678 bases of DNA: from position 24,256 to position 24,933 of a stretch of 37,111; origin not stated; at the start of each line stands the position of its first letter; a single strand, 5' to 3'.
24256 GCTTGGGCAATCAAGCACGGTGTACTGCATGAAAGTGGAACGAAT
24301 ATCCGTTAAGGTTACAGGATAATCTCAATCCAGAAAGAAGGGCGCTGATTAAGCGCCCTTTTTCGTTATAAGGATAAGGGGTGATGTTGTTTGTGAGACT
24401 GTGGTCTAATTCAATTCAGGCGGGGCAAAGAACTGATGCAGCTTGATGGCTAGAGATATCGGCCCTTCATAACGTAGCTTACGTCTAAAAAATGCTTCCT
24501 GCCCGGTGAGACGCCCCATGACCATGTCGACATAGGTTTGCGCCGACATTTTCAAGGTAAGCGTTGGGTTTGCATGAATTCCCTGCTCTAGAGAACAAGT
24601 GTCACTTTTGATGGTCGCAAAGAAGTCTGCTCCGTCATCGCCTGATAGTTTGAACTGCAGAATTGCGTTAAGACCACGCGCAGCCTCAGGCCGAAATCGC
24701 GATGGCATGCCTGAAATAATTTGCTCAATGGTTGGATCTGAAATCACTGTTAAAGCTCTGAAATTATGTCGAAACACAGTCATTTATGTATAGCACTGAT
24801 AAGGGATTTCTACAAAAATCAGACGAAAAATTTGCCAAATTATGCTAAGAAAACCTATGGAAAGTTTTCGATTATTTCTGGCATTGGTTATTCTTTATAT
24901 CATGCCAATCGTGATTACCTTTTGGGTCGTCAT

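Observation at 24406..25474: SCP2 lipid-carrier protein and ICMT/PEMT-type membrane methyltransferase inserted as a divergent pair inside the photosynthesis gene cluster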

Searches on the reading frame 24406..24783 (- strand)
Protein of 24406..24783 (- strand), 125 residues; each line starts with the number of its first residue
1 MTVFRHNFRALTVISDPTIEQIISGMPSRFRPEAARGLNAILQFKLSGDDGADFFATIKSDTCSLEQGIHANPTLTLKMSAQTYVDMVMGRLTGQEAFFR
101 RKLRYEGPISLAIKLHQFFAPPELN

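Call 4: search_protein_families(library=pfam, proteins=[window:24406-24783:-], max_evalue=0.01)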
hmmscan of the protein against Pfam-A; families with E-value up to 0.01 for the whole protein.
window:24406-24783:- (125 aa): 2 families
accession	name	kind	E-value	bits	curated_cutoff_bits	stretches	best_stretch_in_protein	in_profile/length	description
PF02036.22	SCP2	-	3.6e-13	50.2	21.3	1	30-119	11-100/101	SCP-2 sterol transfer family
PF14864.11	Alkyl_sulf_C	-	0.0029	18.3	27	1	13-122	7-116/125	Alkyl sulfatase C-terminal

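Call 5: search_protein_families(library=ncbifam, proteins=[window:24406-24783:-], max_evalue=0.001)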
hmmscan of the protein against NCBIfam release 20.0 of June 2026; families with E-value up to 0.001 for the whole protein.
window:24406-24783:- (125 aa): 0 families

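Call 8: find_homologous_proteins(query=window:24406-24783:-)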
Query window:24406-24783:- (125 aa): 41 proteins with E <= 0.001 among 45 candidates.
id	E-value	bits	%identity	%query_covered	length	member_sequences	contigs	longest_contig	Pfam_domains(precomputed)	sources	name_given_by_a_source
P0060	3.8e-74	264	98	100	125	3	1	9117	PF02036.23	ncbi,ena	-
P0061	4.8e-63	228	86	96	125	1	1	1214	PF02036.23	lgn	-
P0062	2.4e-61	223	85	94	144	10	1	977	PF14864.12,PF02036.23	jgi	-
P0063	2.3e-54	200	79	90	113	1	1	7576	PF02036.23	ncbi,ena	-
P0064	2.1e-53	197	81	89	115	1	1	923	PF02036.23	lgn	-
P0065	2.2e-53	197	79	89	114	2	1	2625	PF02036.23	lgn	-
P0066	2.4e-53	197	79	89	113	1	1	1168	PF02036.23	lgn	-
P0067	1.7e-51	191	76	87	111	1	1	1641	PF02036.23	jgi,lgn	jgi:putative sterol carrier protein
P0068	5.8e-51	189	72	92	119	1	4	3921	PF14864.12,PF02036.23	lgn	-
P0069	1.0e-50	188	75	87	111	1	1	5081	PF02036.23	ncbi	ncbi:MAG: SCP2 sterol-binding domain-containing protein [Pseudomonadota bacterium]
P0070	3.1e-49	184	71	90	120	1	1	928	PF02036.23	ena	-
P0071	1.1e-47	179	69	88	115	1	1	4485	PF02036.23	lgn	-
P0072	4.5e-47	177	71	90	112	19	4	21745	PF02036.23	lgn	-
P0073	7.9e-47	176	67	90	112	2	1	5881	PF02036.23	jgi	-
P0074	1.1e-46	175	71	88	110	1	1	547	PF14864.12,PF02036.23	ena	-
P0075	2.4e-46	174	67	90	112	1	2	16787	PF14864.12,PF02036.23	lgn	-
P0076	4.0e-46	174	68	86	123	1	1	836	PF02036.23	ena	-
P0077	1.7e-45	172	67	88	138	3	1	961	PF02036.23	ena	-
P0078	2.1e-45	171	69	89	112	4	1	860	PF02036.23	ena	-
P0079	3.1e-44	168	69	89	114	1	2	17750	PF02036.23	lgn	-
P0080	3.8e-44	167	70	89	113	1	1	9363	PF02036.23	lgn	-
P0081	2.8e-43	164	65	88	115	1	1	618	PF02036.23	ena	-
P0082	4.0e-43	164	67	88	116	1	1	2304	PF02036.23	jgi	-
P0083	2.2e-41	158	64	90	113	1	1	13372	PF02036.23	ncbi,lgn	ncbi:MAG: SCP2 sterol-binding domain-containing protein [Pseudomonadota bacterium]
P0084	2.5e-41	158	65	87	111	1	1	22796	PF02036.23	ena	-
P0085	3.1e-41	158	63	88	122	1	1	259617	PF14864.12,PF02036.23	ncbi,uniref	ncbi:SCP2 sterol-binding domain-containing protein [Pseudahrensia aquimaris]|uniref:SCP2 sterol-bind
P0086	2.0e-40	155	66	86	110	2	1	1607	PF02036.23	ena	-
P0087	3.2e-40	155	66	85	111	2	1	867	PF14864.12,PF02036.23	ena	-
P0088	3.3e-40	155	68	85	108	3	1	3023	PF02036.23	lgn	-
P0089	4.5e-39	151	65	84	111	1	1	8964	PF14864.12,PF02036.23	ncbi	ncbi:MAG: SCP2 sterol-binding domain-containing protein [Pseudomonadota bacterium]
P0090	9.1e-39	150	60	88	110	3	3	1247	PF02036.23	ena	-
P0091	1.7e-38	149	66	85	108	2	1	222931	PF02036.23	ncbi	ncbi:MAG: SCP2 sterol-binding domain-containing protein [Pseudomonadota bacterium]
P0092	2.0e-38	149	66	84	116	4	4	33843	PF14864.12,PF02036.23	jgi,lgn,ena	jgi:putative sterol carrier protein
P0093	2.6e-38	148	63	85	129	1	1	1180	PF02036.23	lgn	-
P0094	4.6e-38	148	63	83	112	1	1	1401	PF02036.23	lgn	-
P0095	2.8e-37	145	65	84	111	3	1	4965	PF14864.12,PF02036.23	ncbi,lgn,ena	-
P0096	3.4e-37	145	61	90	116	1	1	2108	PF14864.12,PF02036.23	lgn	-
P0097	9.1e-37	143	64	84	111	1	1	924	PF14864.12,PF02036.23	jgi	-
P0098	8.5e-36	140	62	85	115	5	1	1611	PF02036.23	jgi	-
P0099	1.8e-35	139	62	83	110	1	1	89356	PF14864.12,PF02036.23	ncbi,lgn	ncbi:MAG: SCP2 sterol-binding domain-containing protein [Pseudomonadota bacterium]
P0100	3.6e-24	103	50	81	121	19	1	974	PF02036.23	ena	-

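Call 12: find_encoding_contigs(protein=P0085, flank=10000, max_places=2)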
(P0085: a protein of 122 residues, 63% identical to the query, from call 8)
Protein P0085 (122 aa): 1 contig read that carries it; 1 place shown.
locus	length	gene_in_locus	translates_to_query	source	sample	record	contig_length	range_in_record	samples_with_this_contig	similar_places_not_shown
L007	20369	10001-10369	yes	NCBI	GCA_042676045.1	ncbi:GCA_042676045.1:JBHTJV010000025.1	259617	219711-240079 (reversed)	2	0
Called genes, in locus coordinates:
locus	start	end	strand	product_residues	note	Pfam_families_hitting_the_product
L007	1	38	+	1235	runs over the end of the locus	PF11965:DUF3479, PF02514:CobN-Mg_chel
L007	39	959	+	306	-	PF00142:Fer4_NifH, PF01656:CbiA, PF02374:ArsA_ATPase, PF13614:AAA_31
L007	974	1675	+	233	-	PF01135:PCMT (weak), PF00891:Methyltransf_2 (weak), PF13489:Methyltransf_23, PF13847:Methyltransf_31, PF08241:Methyltransf_11, PF08242:Methyltransf_12, PF13649:Methyltransf_25, PF07109:Mg-por_mtran_C, +1 more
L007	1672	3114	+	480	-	PF07690:MFS_1, PF03209:PUCC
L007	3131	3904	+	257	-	PF03967:PRCH, PF05239:PRC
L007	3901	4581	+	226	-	PF03703:bPH_2 (weak)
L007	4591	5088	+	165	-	PF27124:PuhC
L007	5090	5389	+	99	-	-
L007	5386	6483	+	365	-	PF02915:Rubrerythrin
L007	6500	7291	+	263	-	PF12291:DUF3623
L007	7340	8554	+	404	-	PF00155:Aminotran_1_2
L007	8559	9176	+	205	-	PF00293:NUDIX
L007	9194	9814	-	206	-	PF04140:ICMT (weak), PF04191:PEMT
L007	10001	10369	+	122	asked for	PF14864:Alkyl_sulf_C (weak), PF02036:SCP2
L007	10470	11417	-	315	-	PF00124:Photo_RC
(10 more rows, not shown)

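Call 37: search_solved_structures(query=A2, max_evalue=1, show_alignments=1)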
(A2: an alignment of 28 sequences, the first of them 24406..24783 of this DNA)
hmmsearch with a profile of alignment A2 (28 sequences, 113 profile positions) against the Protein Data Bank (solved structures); distinct sequences matched with E-value up to 1: 17.
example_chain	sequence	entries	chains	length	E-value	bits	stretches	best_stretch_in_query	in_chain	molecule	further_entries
6z1w_A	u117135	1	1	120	2e-10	43.8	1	20-108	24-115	Peroxisomal multifunctional enzyme type 2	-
1ikt_A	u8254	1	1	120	2.7e-10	43.4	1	20-108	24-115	ESTRADIOL 17 BETA-DEHYDROGENASE 4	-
2c0l_B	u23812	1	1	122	2.7e-10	43.4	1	26-106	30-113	NONSPECIFIC LIPID-TRANSFER PROTEIN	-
1qnd_A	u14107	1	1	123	2.7e-10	43.4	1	26-106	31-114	NONSPECIFIC LIPID-TRANSFER PROTEIN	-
4uei_A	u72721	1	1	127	2.8e-10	43.3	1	26-107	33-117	STEROL CARRIER PROTEIN 2/3-OXOACYL-COA THIOLASE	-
8af2_A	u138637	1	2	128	5e-10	42.5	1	20-108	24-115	Enoyl-CoA hydratase 2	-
8af3_A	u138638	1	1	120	6.4e-10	42.2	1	20-107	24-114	Enoyl-CoA hydratase 2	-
6z1x_A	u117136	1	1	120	1.3e-09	41.1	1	20-108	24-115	Peroxisomal multifunctional enzyme type 2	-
1c44_A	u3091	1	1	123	1.7e-09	40.8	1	26-107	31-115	PROTEIN (STEROL CARRIER PROTEIN 2)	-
3cnu_A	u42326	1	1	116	6.9e-06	29.2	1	21-108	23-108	Predicted coding region AF_1534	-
4jgx_A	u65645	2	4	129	9.2e-05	25.6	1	18-108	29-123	Fatty acid-binding protein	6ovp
3bn8_A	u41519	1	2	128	0.00014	25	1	21-108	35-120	Putative sterol carrier protein 2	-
2nbm_A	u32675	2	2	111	0.011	18.8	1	7-108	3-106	Sterol carrier protein 2-like 2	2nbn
2ksh_A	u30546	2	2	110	0.018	18.2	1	21-109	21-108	Sterol carrier protein 2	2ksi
3bdq_A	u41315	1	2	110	0.02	18.1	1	7-105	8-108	Sterol carrier protein 2-like 2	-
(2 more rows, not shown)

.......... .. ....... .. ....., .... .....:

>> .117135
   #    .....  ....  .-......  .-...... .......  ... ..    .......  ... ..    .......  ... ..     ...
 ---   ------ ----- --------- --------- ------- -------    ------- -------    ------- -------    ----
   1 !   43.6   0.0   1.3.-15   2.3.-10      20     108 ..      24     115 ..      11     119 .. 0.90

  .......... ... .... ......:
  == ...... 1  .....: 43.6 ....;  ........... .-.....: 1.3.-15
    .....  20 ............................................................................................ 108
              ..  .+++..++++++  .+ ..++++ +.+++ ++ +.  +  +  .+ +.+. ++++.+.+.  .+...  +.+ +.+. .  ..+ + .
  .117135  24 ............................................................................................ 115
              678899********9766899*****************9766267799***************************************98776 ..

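Call 48: predict_structure(alignment_id=A5)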
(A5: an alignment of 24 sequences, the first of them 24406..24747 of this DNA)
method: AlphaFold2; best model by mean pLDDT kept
length: 113 residues; sequences in the alignment: 24
mean_pLDDT: 90.9   pTM: 0.82
mean pLDDT of the five models: 90.9, 89.7, 88.4, 87.6, 85.8
residues with pLDDT >= 90: 78; 70-90: 31; 50-70: 2; < 50: 2
segments of 3 or more residues with pLDDT < 50: none
pLDDT, mean of each block of 10 residues (from residue 1): 77 91 93 94 95 96 97 91 93 94 87 60
secondary structure, 60 per line:
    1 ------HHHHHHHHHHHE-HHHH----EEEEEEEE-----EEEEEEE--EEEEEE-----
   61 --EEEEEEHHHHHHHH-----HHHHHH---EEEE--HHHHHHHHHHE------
elements in order: H7-17 H20-23 E28-35 E41-47 E50-55 E63-68 H69-76 H82-87 E91-94 H97-106

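Call 54: fold_search(model_id=the predicted structure, library=pdb)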
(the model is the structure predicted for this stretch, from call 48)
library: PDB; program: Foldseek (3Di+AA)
matches with E <= 10: 481; with E <= 0.001: 46
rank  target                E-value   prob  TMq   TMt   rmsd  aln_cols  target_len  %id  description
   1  2cfu                  2.1e-08  1.00  0.75  0.15   2.7       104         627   15  Crystal structure of SdsA1, an alkylsulfatase from Pseudomonas aeruginosa, in complex with 1-decane-sulfonic-acid. (released 2006-04-26)
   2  3cnu                  3.1e-08  1.00  0.62  0.63   5.3       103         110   28  Crystal structure of the predicted coding region AF_1534 from Archaeoglobus fulgidus (released 2008-04-15)
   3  4pdx_A                4.0e-08  1.00  0.74  0.16   3.4       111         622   15  Crystal structure of Escherchia coli uncharacterized protein YjcS (released 2015-04-29)
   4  2cg2                  5.3e-08  1.00  0.76  0.15   2.6       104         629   15  Crystal structure of SdsA1, an alkylsulfatase from Pseudomonas aeruginosa, in complex with sulfate (released 2006-04-26)
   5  3bn8_A                5.6e-08  1.00  0.62  0.61   5.0        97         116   27  Crystal structure of a putative sterol carrier protein type 2 (af1534) from archaeoglobus fulgidus dsm 4304 at 2.11 A  (released 2007-12-25)
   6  3bn8_B                7.3e-08  1.00  0.65  0.67   5.0       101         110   28  Crystal structure of a putative sterol carrier protein type 2 (af1534) from archaeoglobus fulgidus dsm 4304 at 2.11 A  (released 2007-12-25)
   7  4pdx_B                7.8e-08  1.00  0.75  0.16   3.3       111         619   14  Crystal structure of Escherchia coli uncharacterized protein YjcS (released 2015-04-29)
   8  7tl5_A                8.3e-08  1.00  0.79  0.16   2.9       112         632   13  Crystal structure of putative hydrolase yjcS from Klebsiella pneumoniae. (released 2022-02-02)
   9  2yhe_B                1.3e-07  1.00  0.82  0.17   2.7       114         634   14  Structure determination of the stereoselective inverting sec- alkylsulfatase Pisa1 from Pseudomonas sp. (released 2012-05-16)
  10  8af2_A                1.7e-07  1.00  0.73  0.67   2.9       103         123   26  Human Sterol Carrier Protein with unnatural amino acid 2,2'-bipyridine alanine incorporated at position 111 (released 2023-08-16)
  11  2cfz                  1.9e-07  1.00  0.76  0.15   2.6       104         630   15  Crystal structure of SdsA1, an alkylsulfatase from Pseudomonas aeruginosa, in complex with 1-dodecanol (released 2006-04-26)
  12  8af3                  1.9e-07  1.00  0.67  0.66   4.3       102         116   25  Sterol carrier protein Artifical metalloenzyme incorporating Q111C mutation coupled to 2,2'-bipyridine (released 2023-08-16)
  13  1ikt                  2.1e-07  1.00  0.71  0.70   3.0       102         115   26  LIGANDED STEROL CARRIER PROTEIN TYPE 2 (SCP-2) LIKE DOMAIN OF HUMAN MULTIFUNCTIONAL ENZYME TYPE 2 (MFE-2) (released 2001-11-14)
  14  8af2_B                2.2e-07  1.00  0.70  0.64   3.0       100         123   28  Human Sterol Carrier Protein with unnatural amino acid 2,2'-bipyridine alanine incorporated at position 111 (released 2023-08-16)
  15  4axh_A                2.5e-07  1.00  0.78  0.16   4.7       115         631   15  Structure and mechanism of the first inverting alkylsulfatase specific for secondary alkylsulfatases (released 2012-12-05)
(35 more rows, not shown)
